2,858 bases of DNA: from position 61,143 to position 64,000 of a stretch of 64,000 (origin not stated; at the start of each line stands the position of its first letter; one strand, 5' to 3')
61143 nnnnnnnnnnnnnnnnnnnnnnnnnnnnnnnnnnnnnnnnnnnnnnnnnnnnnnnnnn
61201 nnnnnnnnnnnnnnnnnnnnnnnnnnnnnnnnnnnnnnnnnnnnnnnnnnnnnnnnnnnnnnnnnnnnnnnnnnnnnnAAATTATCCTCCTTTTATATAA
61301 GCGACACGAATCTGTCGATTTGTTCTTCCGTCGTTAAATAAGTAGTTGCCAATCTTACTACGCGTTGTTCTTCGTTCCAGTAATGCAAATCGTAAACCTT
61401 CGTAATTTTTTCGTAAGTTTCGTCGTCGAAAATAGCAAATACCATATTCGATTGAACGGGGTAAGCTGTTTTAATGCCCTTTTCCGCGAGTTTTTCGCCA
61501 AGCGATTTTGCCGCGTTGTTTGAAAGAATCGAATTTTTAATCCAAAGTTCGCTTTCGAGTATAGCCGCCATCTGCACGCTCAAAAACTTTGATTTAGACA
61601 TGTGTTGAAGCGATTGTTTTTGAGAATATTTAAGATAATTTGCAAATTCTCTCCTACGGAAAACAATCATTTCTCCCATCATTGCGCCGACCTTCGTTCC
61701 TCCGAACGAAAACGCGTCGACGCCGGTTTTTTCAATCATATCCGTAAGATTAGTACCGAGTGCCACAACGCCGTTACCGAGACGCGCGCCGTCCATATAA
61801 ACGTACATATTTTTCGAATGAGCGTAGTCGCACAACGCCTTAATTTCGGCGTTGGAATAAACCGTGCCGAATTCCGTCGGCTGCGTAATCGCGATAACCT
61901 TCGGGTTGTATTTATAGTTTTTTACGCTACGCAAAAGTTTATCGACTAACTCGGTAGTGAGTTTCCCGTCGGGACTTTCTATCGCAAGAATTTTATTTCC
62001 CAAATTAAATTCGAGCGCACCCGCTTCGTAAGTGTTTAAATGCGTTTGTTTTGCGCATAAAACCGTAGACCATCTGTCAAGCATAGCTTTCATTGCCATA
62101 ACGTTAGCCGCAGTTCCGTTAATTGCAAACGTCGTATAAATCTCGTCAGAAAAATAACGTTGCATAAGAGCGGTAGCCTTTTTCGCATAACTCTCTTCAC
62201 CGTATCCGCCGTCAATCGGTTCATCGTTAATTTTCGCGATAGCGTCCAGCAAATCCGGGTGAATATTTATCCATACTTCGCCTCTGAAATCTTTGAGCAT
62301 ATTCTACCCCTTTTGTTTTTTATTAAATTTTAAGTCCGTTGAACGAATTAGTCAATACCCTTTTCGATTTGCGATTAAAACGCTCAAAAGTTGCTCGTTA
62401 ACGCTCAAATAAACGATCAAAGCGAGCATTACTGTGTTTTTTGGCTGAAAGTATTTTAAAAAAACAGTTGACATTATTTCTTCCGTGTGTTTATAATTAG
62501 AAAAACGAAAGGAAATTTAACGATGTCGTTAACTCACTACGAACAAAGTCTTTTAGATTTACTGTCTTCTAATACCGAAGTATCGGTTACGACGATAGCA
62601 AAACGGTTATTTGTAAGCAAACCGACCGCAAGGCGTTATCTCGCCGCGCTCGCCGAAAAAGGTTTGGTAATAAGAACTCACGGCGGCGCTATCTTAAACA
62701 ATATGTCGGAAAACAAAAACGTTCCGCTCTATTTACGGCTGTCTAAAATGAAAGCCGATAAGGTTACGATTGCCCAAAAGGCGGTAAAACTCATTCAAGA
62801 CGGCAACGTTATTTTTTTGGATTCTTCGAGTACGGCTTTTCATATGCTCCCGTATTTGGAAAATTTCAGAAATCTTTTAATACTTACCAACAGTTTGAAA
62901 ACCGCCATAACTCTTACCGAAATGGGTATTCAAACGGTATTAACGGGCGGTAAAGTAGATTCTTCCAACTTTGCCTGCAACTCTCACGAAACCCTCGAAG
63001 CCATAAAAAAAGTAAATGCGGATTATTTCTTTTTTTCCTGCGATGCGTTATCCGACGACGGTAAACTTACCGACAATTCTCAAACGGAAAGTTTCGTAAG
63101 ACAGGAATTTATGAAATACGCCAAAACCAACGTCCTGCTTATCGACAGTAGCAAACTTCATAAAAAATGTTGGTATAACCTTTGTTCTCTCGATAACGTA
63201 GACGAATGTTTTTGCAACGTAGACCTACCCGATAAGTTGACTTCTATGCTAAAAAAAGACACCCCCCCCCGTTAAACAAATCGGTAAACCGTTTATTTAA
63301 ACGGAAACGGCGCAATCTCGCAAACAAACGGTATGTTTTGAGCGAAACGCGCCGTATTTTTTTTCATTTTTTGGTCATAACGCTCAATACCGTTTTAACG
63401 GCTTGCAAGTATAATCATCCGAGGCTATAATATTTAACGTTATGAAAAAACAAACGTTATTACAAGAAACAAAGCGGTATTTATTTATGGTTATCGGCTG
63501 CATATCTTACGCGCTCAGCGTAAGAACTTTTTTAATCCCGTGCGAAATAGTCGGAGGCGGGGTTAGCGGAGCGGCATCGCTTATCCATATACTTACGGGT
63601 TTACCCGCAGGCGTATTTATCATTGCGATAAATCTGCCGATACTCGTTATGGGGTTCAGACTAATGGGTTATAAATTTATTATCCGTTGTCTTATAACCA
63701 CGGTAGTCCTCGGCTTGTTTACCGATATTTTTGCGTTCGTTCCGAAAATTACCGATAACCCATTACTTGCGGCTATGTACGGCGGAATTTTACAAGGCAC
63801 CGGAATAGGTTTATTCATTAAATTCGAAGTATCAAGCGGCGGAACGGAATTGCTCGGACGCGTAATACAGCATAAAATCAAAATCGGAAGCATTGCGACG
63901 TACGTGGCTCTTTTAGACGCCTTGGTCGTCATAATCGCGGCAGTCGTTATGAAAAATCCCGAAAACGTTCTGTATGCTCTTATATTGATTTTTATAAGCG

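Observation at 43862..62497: About 18-kb DeoR-associated carbohydrate-utilisation-like locus with no classical glycoside hydrolase that I could recognise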

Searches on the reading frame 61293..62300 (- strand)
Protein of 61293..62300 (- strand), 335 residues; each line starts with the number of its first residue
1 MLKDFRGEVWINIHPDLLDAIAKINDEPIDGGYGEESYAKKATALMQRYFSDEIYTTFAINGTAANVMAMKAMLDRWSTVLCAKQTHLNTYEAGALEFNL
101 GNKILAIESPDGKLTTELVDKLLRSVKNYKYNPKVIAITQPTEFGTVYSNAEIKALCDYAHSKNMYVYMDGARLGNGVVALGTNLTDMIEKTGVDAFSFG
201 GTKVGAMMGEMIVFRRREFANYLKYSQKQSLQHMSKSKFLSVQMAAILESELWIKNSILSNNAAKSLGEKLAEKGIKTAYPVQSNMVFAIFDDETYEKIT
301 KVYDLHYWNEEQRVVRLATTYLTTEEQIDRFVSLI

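Call 3: search_protein_families(library=pfam, proteins=[window:61293-62300:-], max_evalue=0.01)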
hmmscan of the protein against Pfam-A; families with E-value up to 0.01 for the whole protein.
window:61293-62300:- (335 aa): 2 families
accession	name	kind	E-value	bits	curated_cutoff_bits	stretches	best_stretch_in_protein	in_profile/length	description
PF01212.27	Beta_elim_lyase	-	6.3e-35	121.3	27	1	30-292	25-286/288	Beta-eliminating lyase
PF00155.27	Aminotran_1_2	-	0.00041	20.1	19.7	1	18-322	23-336/361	Aminotransferase class I and II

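Call 5: search_protein_families(library=ncbifam, proteins=[window:61293-62300:-], max_evalue=0.01)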
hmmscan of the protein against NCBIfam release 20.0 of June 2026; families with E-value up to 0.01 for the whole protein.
window:61293-62300:- (335 aa): 3 families
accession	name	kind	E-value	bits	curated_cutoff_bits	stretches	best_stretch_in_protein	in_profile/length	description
NF041359.1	GntG_guanitoxin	subfamily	3.2e-18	66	230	1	30-334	31-340/343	GntG family PLP-dependent aldolase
NF007825.0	PRK10534.1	equivalog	4.9e-12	45.5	312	1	50-319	46-311/333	low-specificity L-threonine aldolase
TIGR03812.1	tyr_de_CO2_Arch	equivalog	4.9e-06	25.6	299.4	1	59-226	82-252/375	tyrosine decarboxylase MfnA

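Call 55: search_solved_structures(query=window:61293-62300:-, max_evalue=0.001)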
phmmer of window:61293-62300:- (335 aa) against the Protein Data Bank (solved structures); distinct sequences matched with E-value up to 0.001: 14.
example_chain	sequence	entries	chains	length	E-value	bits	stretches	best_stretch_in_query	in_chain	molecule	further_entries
7w0i_A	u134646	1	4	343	2.6e-47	165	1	13-331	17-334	L-threonine aldolase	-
5vye_A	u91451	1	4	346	4.5e-47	164.2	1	5-299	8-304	L-threonine aldolase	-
1v72_A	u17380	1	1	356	1.7e-45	159.1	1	14-333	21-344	Aldolase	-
7yvr_A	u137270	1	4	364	2.6e-44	155.2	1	15-333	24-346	L-threonine aldolase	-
9l9g_A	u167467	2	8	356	7.4e-44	153.7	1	31-333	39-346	L-threonine aldolase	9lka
1svv_A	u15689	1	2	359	3.5e-38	135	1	7-334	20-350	THREONINE ALDOLASE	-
1jg8_A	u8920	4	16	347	3e-08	36.7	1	26-287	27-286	L-allo-threonine aldolase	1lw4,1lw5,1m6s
3wlx_B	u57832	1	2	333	3.5e-08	36.5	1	51-297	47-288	Low specificity L-threonine aldolase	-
2fm1_A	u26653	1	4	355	3.7e-08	36.4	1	27-287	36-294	L-allo-threonine aldolase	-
4lnj_A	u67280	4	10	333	8.3e-08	35.3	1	51-289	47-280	Low-specificity L-threonine aldolase | Low specificity L-threonine aldolase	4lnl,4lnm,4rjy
8pum_A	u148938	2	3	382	1.5e-07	34.5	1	53-209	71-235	L-threonine aldolase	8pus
9e97_A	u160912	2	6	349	6.5e-07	32.4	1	27-287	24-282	L-allo-threonine aldolase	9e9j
3wgb_A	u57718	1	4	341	1.4e-05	28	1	30-289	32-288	L-allo-threonine aldolase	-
3wgc_A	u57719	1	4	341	1.4e-05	27.9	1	30-289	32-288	L-allo-threonine aldolase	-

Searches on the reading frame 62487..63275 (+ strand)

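Call 3: search_protein_families(library=pfam, proteins=[window:62487-63275:+], max_evalue=0.01)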
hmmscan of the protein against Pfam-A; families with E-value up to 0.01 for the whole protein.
window:62487-63275:+ (262 aa): 18 families
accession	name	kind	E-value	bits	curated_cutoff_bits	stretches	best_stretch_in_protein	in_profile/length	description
PF00455.28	DeoRC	-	2.5e-41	141.7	31.8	1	90-240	4-155/160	DeoR C terminal sensor domain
PF08220.18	HTH_DeoR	-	1.8e-12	47.2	21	1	20-72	3-55/57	DeoR-like helix-turn-helix domain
PF09339.16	HTH_IclR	-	1.5e-07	31.5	22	1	22-61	8-48/52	IclR helix-turn-helix domain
PF01047.28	MarR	-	9.2e-07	29.1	24.6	1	15-65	1-51/59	MarR family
PF12802.13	MarR_2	-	1e-06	29.2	27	1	22-64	10-53/61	MarR family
PF08279.18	HTH_11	-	1.5e-06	28.4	25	1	20-64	3-48/55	HTH domain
PF13412.12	HTH_24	-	7.3e-06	25.9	21.9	1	18-61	4-47/48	Winged helix-turn-helix DNA-binding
PF01978.25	TrmB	-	3.5e-05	24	25.6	1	15-66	6-57/68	Sugar-specific transcriptional regulator TrmB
PF01325.25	Fe_dep_repress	-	0.00012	22.7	26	1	19-65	10-56/60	Iron dependent repressor, N-terminal DNA binding domain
PF13730.12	HTH_36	-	0.00063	19.9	25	1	32-61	26-55/55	Helix-turn-helix domain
PF01022.26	HTH_5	-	0.00077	19.7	22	1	22-62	7-46/47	Bacterial regulatory protein, arsR family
PF25213.1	HVO_A0261_N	-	0.001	19.3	35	1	22-66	16-59/86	HVO_A0261 N-terminal domain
PF00392.27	GntR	-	0.0014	18.7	27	1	29-69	21-62/64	Bacterial regulatory proteins, gntR family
PF13551.12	HTH_29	-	0.0015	19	28.1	1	26-74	6-59/64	Winged helix-turn helix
PF12840.13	HTH_20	-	0.0016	18.8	27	1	22-61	9-48/51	Helix-turn-helix domain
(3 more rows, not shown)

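Call 5: search_protein_families(library=ncbifam, proteins=[window:62487-63275:+], max_evalue=0.01)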
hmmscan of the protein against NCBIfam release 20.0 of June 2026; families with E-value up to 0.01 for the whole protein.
window:62487-63275:+ (262 aa): 21 families
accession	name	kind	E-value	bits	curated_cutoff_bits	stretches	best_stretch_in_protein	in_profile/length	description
NF041397.1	TranRegGlpR_Halo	equivalog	1.4e-38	132.9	300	1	20-257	8-244/253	HTH-type transcriptional regulator GlpR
NF007720.0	PRK10411.1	equivalog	2.3e-35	122.1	259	1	19-244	6-232/243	L-fucose operon activator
NF040755.1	AgaR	equivalog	7.8e-33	113.7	260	1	20-257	9-248/256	transcriptional repressor AgaR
NF007753.1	PRK10434.1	equivalog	1.5e-32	113.2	350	1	13-257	1-245/253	glucitol operon DNA-binding transcriptional repressor SrlR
NF008154.0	PRK10906.1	equivalog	1.4e-26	93.4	331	1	16-256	4-243/252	DeoR/GlpR family transcriptional regulator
NF007316.0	PRK09802.1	equivalog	1.4e-25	90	351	1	19-255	19-257/269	DeoR family transcriptional regulator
NF010034.0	PRK13509.1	equivalog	1.2e-24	87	244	1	19-245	7-231/251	HTH-type transcriptional regulator UlaR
NF040890.1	trans_reg_YgbI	equivalog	5.4e-23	81.8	400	1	19-257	7-244/253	DNA-binding transcriptional repressor YgbI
NF040887.2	trans_reg_YciT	exception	5e-15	55.8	450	1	19-256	5-237/246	DNA-binding transcriptional regulator YciT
NF007961.0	PRK10681.1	equivalog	5e-14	52.3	244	1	25-248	15-236/252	DNA-binding transcriptional repressor DeoR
NF041395.1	TranRegLrpA1_Halo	equivalog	2e-06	27.8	250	1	14-62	2-50/142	HTH-type transcriptional regulator LrpA1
TIGR01884.1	cas_HTH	subfamily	7.7e-06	25.4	60.2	1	14-63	139-188/202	CRISPR-associated CARF protein Csa3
NF053606.1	Sta1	subfamily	2.8e-05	24.1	80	1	15-65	18-68/100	Sta1 family transcriptional regulator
NF040939.2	trans_reg_lrs14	equivalog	4.7e-05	23.4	90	1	20-65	25-70/103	Lrs14 family HTH-type transcriptional regulator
NF008273.0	PRK11050.1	equivalog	0.00017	21.3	153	1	18-64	41-87/156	manganese-binding transcriptional regulator MntR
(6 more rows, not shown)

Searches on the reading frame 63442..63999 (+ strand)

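Call 4: search_protein_families(library=pfam, proteins=[window:63442-63999:+], max_evalue=0.001)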
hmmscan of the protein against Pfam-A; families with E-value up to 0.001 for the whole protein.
window:63442-63999:+ (186 aa): 1 family
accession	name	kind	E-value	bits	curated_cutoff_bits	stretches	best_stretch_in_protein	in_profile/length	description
PF02588.21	YitT_membrane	-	6.9e-44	150.1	24.3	1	13-186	2-173/205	Uncharacterised 5xTM membrane BCR, YitT family COG1284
